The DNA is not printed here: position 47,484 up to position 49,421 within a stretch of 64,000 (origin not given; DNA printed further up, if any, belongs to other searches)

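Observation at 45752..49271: SDR - diheme cytochrome c - PQQ-ADH operon; D-x-D active-site motif suggests a lanthanide-dependent enzyme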

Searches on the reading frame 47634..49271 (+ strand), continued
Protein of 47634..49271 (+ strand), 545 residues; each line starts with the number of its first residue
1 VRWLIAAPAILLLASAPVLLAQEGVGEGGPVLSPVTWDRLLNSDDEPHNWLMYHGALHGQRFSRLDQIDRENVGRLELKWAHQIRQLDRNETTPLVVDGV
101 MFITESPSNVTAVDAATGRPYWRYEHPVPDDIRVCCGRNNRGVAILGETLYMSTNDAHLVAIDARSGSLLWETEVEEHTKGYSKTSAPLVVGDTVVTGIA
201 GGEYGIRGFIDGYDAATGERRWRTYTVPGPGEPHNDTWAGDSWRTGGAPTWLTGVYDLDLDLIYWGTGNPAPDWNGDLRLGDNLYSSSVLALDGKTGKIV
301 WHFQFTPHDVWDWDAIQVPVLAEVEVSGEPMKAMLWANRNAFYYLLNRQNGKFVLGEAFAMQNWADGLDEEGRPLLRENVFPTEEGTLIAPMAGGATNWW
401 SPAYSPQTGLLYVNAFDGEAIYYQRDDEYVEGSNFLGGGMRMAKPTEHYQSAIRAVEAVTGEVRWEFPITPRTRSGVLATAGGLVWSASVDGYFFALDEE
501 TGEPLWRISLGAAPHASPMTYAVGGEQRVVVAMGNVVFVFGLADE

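Call 21: find_encoding_contigs(protein=window:47634-49271:+, flank=8000, max_places=4)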
Protein window:47634-49271:+ (545 aa): 2 contigs read that carry it; 1 place shown.
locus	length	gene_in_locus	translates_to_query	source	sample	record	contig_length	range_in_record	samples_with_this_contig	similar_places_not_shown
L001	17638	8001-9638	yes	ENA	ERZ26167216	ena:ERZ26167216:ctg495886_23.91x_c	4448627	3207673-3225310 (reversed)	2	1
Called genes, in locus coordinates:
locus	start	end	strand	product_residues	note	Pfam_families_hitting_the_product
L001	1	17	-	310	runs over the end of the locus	PF00561:Abhydrolase_1, PF12146:Hydrolase_4, PF12697:Abhydrolase_6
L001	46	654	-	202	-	-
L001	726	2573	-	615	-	PF02463:SMC_N (weak), PF11398:DUF2813 (faint), PF13175:AAA_15, PF13476:AAA_23, PF13514:AAA_27 (faint), PF13304:AAA_21, PF13175:AAA_15 (weak)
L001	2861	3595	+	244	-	PF02798:GST_N, PF13417:GST_N_3, PF13409:GST_N_2, PF00043:GST_C (weak)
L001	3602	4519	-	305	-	PF00685:Sulfotransfer_1, PF13469:Sulfotransfer_3 (faint)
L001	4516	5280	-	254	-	PF03372:Exo_endo_phos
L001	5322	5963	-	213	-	PF13302:Acetyltransf_3, PF13420:Acetyltransf_4 (weak), PF00583:Acetyltransf_1, PF13673:Acetyltransf_10 (weak), PF13508:Acetyltransf_7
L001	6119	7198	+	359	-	PF01370:Epimerase, PF05368:NmrA (weak), PF16363:GDP_Man_Dehyd (weak), PF13460:NAD_binding_10 (faint)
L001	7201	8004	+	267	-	PF00034:Cytochrom_C (faint), PF13442:Cytochrome_CBB3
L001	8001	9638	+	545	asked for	PF01011:PQQ, PF13570:Beta-prop_ACSF4 (faint), PF13360:PQQ_2, PF01011:PQQ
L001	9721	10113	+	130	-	-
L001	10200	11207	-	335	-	PF05685:Uma2 (faint)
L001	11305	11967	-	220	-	PF18153:Cap15_CD_rec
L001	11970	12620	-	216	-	PF26305:CD_NTase_C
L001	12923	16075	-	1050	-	PF00873:ACR_tran, PF03176:MMPL (weak), PF02355:SecD_SecF_C (weak)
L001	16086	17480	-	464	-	PF25917:BSH_RND, PF25973:BSH_CzcB, PF25954:Beta-barrel_RND_2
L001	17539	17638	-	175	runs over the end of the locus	PF12802:MarR_2 (weak), PF01047:MarR (weak)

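Call 22: find_encoding_contigs(protein=P0004, flank=8000, max_places=3)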
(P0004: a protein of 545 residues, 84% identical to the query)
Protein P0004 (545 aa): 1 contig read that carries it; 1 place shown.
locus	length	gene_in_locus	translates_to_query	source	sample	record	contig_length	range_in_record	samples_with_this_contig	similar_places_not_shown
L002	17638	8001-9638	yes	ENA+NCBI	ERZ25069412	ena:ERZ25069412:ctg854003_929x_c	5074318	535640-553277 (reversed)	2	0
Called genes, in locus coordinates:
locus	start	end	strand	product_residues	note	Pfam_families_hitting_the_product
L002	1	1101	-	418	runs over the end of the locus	PF04235:DUF418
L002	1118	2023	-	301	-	PF12146:Hydrolase_4, PF00561:Abhydrolase_1, PF12697:Abhydrolase_6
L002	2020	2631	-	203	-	-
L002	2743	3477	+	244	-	PF02798:GST_N, PF13417:GST_N_3, PF13409:GST_N_2, PF00043:GST_C, PF13410:GST_C_2 (weak)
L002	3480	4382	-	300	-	PF00685:Sulfotransfer_1, PF13469:Sulfotransfer_3 (faint)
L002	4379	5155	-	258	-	PF03372:Exo_endo_phos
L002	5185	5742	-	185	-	PF13302:Acetyltransf_3, PF13420:Acetyltransf_4 (weak), PF00583:Acetyltransf_1, PF13673:Acetyltransf_10 (weak), PF13508:Acetyltransf_7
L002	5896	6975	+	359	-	PF01370:Epimerase, PF05368:NmrA (faint), PF16363:GDP_Man_Dehyd (weak)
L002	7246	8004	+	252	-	PF00034:Cytochrom_C, PF13442:Cytochrome_CBB3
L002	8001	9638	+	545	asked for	PF01011:PQQ, PF13360:PQQ_2, PF13570:Beta-prop_ACSF4 (weak), PF01011:PQQ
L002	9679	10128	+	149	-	-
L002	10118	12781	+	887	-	PF07715:Plug, PF00593:TonB_dep_Rec_b-barrel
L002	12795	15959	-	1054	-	PF00873:ACR_tran, PF03176:MMPL (weak), PF02355:SecD_SecF_C (weak)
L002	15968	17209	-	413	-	PF25917:BSH_RND (weak), PF25973:BSH_CzcB, PF25954:Beta-barrel_RND_2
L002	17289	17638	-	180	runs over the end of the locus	PF12802:MarR_2 (weak), PF01047:MarR (weak)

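Call 26: find_encoding_contigs(protein=P0020, flank=8000, max_places=2)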
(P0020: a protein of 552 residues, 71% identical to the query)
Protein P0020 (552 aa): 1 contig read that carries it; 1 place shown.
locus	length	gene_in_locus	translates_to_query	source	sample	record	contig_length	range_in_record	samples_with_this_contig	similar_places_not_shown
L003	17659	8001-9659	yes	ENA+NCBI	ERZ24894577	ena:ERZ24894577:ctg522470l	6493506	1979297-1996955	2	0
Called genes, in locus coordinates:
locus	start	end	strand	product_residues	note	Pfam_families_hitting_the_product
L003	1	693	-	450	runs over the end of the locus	PF07586:HXXSHH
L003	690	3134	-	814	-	PF13442:Cytochrome_CBB3 (faint), PF07626:PSD3, PF07637:PSD5, PF07631:PSD4, PF07627:PSCyt3, PF07624:PSD2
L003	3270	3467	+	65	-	PF04255:DUF433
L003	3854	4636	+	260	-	-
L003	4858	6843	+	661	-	PF01011:PQQ, PF13360:PQQ_2 (weak)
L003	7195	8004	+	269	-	PF00034:Cytochrom_C (weak), PF13442:Cytochrome_CBB3, PF00034:Cytochrom_C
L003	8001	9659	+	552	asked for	PF01011:PQQ, PF13360:PQQ_2, PF13570:Beta-prop_ACSF4 (weak), PF13360:PQQ_2, PF01011:PQQ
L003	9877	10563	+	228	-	PF00535:Glycos_transf_2, PF13641:Glyco_tranf_2_3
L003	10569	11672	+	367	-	-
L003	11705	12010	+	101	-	PF24696:UGSC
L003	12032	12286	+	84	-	PF24696:UGSC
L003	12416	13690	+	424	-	PF09861:Lar_N, PF21113:LarA_C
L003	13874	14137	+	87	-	-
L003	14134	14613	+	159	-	-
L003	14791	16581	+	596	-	PF14559:TPR_19 (faint), PF00515:TPR_1 (faint), PF07719:TPR_2 (faint)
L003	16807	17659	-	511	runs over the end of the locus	PF08450:SGL, PF00160:Pro_isomerase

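Call 27: find_encoding_contigs(protein=P0092, flank=8000, max_places=2)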
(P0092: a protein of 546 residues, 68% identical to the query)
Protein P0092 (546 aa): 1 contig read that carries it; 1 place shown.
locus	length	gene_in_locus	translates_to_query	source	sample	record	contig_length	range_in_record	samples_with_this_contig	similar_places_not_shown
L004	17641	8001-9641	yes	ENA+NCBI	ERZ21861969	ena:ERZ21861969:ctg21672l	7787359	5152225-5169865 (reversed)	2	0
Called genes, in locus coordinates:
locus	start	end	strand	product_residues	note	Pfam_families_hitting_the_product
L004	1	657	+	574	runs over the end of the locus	PF01425:Amidase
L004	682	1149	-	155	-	PF00383:dCMP_cyt_deam_1, PF14437:MafB19-deam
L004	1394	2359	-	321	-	PF00135:COesterase, PF20434:BD-FAE, PF07859:Abhydrolase_3, PF00326:Peptidase_S9, PF08386:Abhydrolase_4 (weak)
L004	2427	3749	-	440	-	PF03952:Enolase_N, PF00113:Enolase_C, PF13378:MR_MLE_C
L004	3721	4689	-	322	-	PF01636:APH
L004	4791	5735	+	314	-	PF00389:2-Hacid_dh, PF02826:2-Hacid_dh_C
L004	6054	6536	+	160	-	-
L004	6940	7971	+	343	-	-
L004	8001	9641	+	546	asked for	PF01011:PQQ, PF13360:PQQ_2, PF13570:Beta-prop_ACSF4 (weak), PF01011:PQQ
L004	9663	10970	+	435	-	PF00144:Beta-lactamase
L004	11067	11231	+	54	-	-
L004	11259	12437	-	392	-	PF13173:AAA_14, PF13635:DUF4143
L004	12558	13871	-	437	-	PF00144:Beta-lactamase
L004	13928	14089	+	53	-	-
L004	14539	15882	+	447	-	PF13360:PQQ_2, PF13570:Beta-prop_ACSF4 (faint), PF13360:PQQ_2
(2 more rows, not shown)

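Call 28: find_encoding_contigs(protein=P0029, flank=8000, max_places=2)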
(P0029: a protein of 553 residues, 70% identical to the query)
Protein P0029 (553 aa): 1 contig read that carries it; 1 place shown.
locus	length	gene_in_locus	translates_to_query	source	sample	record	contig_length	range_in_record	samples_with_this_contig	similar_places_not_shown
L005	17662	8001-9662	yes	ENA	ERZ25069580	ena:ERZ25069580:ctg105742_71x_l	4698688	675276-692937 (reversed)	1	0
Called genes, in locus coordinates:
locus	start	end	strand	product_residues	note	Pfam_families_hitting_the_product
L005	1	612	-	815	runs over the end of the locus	PF13442:Cytochrome_CBB3 (faint), PF07626:PSD3, PF07637:PSD5, PF07631:PSD4, PF07627:PSCyt3, PF07624:PSD2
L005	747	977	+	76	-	PF04255:DUF433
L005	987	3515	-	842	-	PF12704:MacB_PCD, PF02687:FtsX, PF12704:MacB_PCD, PF02687:FtsX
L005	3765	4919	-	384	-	PF13173:AAA_14, PF13635:DUF4143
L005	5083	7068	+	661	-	PF01011:PQQ, PF13360:PQQ_2 (faint)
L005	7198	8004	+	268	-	PF00034:Cytochrom_C (weak), PF13442:Cytochrome_CBB3, PF00034:Cytochrom_C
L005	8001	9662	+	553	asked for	PF01011:PQQ, PF13360:PQQ_2, PF13570:Beta-prop_ACSF4 (weak), PF13360:PQQ_2, PF01011:PQQ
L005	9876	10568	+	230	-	PF00535:Glycos_transf_2, PF13641:Glyco_tranf_2_3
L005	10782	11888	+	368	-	-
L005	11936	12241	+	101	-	PF24696:UGSC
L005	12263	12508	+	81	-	PF24696:UGSC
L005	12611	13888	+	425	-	PF09861:Lar_N, PF21113:LarA_C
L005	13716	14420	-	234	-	-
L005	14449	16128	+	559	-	PF07719:TPR_2 (faint), PF00515:TPR_1 (faint)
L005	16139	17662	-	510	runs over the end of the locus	PF08450:SGL, PF00160:Pro_isomerase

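Call 29: find_encoding_contigs(protein=P0047, flank=8000, max_places=2)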
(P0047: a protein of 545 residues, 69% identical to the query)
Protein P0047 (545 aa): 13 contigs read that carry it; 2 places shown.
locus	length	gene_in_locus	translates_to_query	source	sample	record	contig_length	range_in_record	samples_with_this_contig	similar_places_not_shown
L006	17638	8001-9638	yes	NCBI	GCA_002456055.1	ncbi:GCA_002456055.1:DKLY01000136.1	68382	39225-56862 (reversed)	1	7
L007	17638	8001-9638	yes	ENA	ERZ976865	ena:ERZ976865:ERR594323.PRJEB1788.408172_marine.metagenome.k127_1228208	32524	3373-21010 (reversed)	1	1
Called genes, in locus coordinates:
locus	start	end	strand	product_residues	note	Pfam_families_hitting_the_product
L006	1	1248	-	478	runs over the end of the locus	PF24521:Ank_KRIT1 (faint), PF12796:Ank_2, PF13606:Ank_3 (faint), PF13637:Ank_4, PF13857:Ank_5, PF23745:ANK_LRRK2 (faint), PF12796:Ank_2, PF00023:Ank (weak)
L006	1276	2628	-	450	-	PF07586:HXXSHH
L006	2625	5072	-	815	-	PF07626:PSD3, PF07637:PSD5, PF07631:PSD4, PF07627:PSCyt3, PF07624:PSD2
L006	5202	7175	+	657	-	PF01011:PQQ, PF13360:PQQ_2 (weak)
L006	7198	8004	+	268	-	PF14495:Cytochrom_C550 (faint), PF00034:Cytochrom_C, PF13442:Cytochrome_CBB3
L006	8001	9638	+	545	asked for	PF01011:PQQ, PF13360:PQQ_2, PF13570:Beta-prop_ACSF4, PF13360:PQQ_2, PF01011:PQQ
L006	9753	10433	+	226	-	PF00535:Glycos_transf_2, PF13641:Glyco_tranf_2_3 (weak)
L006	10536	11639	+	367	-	-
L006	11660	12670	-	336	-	PF00756:Esterase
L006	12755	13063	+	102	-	PF24696:UGSC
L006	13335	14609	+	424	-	PF09861:Lar_N, PF12689:Acid_PPase (faint), PF21113:LarA_C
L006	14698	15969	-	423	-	-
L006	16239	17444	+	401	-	PF02771:Acyl-CoA_dh_N, PF02770:Acyl-CoA_dh_M, PF00441:Acyl-CoA_dh_1, PF08028:Acyl-CoA_dh_2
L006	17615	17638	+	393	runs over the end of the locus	PF00108:Thiolase_N, PF02803:Thiolase_C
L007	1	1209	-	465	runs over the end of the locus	PF24521:Ank_KRIT1 (faint), PF12796:Ank_2, PF13606:Ank_3 (faint), PF13637:Ank_4, PF13857:Ank_5, PF23745:ANK_LRRK2 (faint), PF12796:Ank_2, PF00023:Ank (weak)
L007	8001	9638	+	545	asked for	PF01011:PQQ, PF13360:PQQ_2, PF13570:Beta-prop_ACSF4, PF13360:PQQ_2, PF01011:PQQ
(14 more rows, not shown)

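Call 30: find_related_loci(query=A1, collection=genome_contigs, flank=6000)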
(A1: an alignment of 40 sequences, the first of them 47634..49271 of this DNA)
Query A1 (545 aa) in genome_contigs; peptide patterns used: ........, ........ (x = any residue, [..] = any of these).
578 stretches matched a pattern; 504 encode a relative of the query (tblastn E <= 1e-3); the best 80 are kept; 80 distinct loci.
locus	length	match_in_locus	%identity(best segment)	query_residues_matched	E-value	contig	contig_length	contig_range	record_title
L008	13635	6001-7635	99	1-545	0e+0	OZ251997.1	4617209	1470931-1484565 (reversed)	MAG: Candidatus Multivorans sp. isolate 0020eb3c-7439-4c9e-8c72-55202c0a045f genome assembly, chromosome: 1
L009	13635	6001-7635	97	1-545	0e+0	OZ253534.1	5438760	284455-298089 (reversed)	MAG: Candidatus Multivorans sp. isolate be2d7f3f-f219-46b2-8ad1-06fdd0eb2387 genome assembly, chromosome: 1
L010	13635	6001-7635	95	1-545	0e+0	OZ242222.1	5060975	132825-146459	MAG: Candidatus Multivorans sp. isolate 294fb325-5f7d-45f9-a7ea-d7aadbeafeef genome assembly, chromosome: 1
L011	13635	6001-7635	87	1-545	0e+0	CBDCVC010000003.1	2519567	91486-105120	MAG: Candidatus Multivorans sp. isolate d43f0643-08c3-4d58-9c0e-53586e9ec49c genome assembly, contig: contig_3, whole ge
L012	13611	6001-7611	86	3-542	0e+0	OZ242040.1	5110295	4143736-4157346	MAG: Candidatus Multivorans sp. isolate cd603fe2-36ea-45dd-b21b-4d1cbeb73145 genome assembly, chromosome: 1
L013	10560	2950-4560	85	9-545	0e+0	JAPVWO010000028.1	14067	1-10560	MAG: Candidatus Multivorans thiocomprendens isolate r_rhhh15 Seq28, whole genome shotgun sequence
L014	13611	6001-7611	86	9-545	0e+0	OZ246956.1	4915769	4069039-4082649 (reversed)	MAG: Thermoanaerobaculia bacterium isolate 44e70480-f7af-46fd-94ad-8fb40e9277de genome assembly, chromosome: 1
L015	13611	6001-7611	85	9-545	0e+0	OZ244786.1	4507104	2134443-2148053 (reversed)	MAG: Candidatus Multivorans sp. isolate 506956bb-d3ba-4b36-a8b3-9439da49a84d genome assembly, chromosome: 1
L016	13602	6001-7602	86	9-542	0e+0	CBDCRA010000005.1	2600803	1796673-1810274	MAG: Candidatus Multivorans sp. isolate d7452e89-af48-44c7-9597-5a6bccd24eaa genome assembly, contig: contig_5, whole ge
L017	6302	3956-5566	85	9-545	0e+0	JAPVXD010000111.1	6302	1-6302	MAG: Candidatus Multivorans azotirespirans isolate m_rhze4 Seq111, whole genome shotgun sequence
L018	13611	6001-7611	85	9-545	0e+0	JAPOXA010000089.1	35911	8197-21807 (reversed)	MAG: Acidobacteria bacterium isolate COS3_bin_14 NODE_430_length_35911_cov_57.2048, whole genome shotgun sequence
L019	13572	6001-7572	87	22-545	0e+0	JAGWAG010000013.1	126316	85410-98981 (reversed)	MAG: Acidobacteria bacterium isolate 277c_1 scaffold_2515, whole genome shotgun sequence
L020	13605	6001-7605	86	9-543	0e+0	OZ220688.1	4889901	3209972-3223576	MAG: Thermoanaerobaculia bacterium isolate 17c936d4-adfa-4882-ba3e-7fd0bc385902 genome assembly, chromosome: 1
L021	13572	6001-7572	87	22-545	0e+0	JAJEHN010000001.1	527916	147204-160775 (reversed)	MAG: Thermoanaerobaculia bacterium isolate p16x60bins.57 k141_289058, whole genome shotgun sequence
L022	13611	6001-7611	85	9-545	0e+0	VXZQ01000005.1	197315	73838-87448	MAG: Holophagales bacterium isolate SB0670_bin_39 NODE_42_length_197315_cov_56.598976, whole genome shotgun sequence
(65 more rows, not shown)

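Call 41: search_protein_families(library=ncbifam, proteins=[L002:10118-12781:+, L002:9679-10128:+, L003:4858-6843:+], max_evalue=0.00001)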
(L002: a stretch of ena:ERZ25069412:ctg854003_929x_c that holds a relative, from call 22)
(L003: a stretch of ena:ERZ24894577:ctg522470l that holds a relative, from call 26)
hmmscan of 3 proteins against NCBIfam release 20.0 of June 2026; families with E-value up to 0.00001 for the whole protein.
L002:10118-12781:+ (887 aa): 14 families
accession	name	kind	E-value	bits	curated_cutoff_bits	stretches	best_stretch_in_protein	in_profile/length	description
NF010048.1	PRK13524.1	subfamily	1.2e-16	60.3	493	1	48-216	19-180/744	FepA family TonB-dependent siderophore receptor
NF010010.0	PRK13483.1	equivalog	3.4e-16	58.4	927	1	61-209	24-160/660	ligand-gated channel protein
TIGR01779.1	TonB-B12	equivalog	4.2e-16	58.6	599.7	1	68-255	26-194/614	TonB-dependent vitamin B12 receptor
NF010051.0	PRK13528.1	subfamily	2.3e-15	55.9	583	1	68-213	32-173/727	FepA family TonB-dependent siderophore receptor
TIGR01785.1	TonB-hemin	subfamily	1.6e-14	53.4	316.85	1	71-215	2-132/677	TonB-dependent heme/hemoglobin receptor family protein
NF007478.2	PRK10064.1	equivalog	1.5e-12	46.6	745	1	67-212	26-158/663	catecholate siderophore receptor CirA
NF007926.1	PRK10641.1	equivalog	2.8e-12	46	836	1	68-225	25-167/617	TonB-dependent vitamin B12 receptor BtuB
TIGR01786.1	TonB-hemlactrns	subfamily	4.9e-12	45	323.75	1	72-215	2-137/719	TonB-dependent hemoglobin/transferrin/lactoferrin family receptor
NF010038.0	PRK13513.1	equivalog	5.5e-12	45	942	1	66-212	30-165/659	ligand-gated channel protein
NF010012.0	PRK13486.1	equivalog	1.8e-11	43.1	924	1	70-213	24-159/696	TonB-dependent receptor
NF010011.0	PRK13484.1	equivalog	4.5e-10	38.4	1197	1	70-212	30-159/682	IreA family TonB-dependent siderophore receptor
NF052649.1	TonRcptRhtA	equivalog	2.9e-08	32.4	1100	1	50-226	21-182/744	TonB-dependent siderophore receptor RhtA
NF050067.1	TonBEntbctnRecCfrA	equivalog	2.6e-07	29.4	1200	0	117-212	71-158/698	TonB-dependent ferric enterobactin receptor CfrA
TIGR04056.1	OMP_RagA_SusC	subfamily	3.3e-06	25.7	368.25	1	71-206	79-198/981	SusC/RagA family TonB-linked outer membrane protein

L002:9679-10128:+ (149 aa): 0 families

L003:4858-6843:+ (661 aa): 4 families
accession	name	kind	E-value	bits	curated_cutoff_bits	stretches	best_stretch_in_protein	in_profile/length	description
TIGR03074.1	PQQ_membr_DH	subfamily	7.5e-101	338.2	832.65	1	31-646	152-766/783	membrane-bound PQQ-dependent dehydrogenase, glucose/quinate/shikimate family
TIGR03075.1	PQQ_enz_alc_DH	subfamily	9.2e-60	202.7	480.05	2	30-374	15-337/530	PQQ-dependent dehydrogenase, methanol/ethanol family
TIGR04528.1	acido_non_PQQ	subfamily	1.7e-59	201.9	650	2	34-375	4-309/493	acido-empty-quinoprotein group A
TIGR03300.1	assembly_YfgL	equivalog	3.7e-08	32.4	285.2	0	86-163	56-126/377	outer membrane protein assembly factor BamB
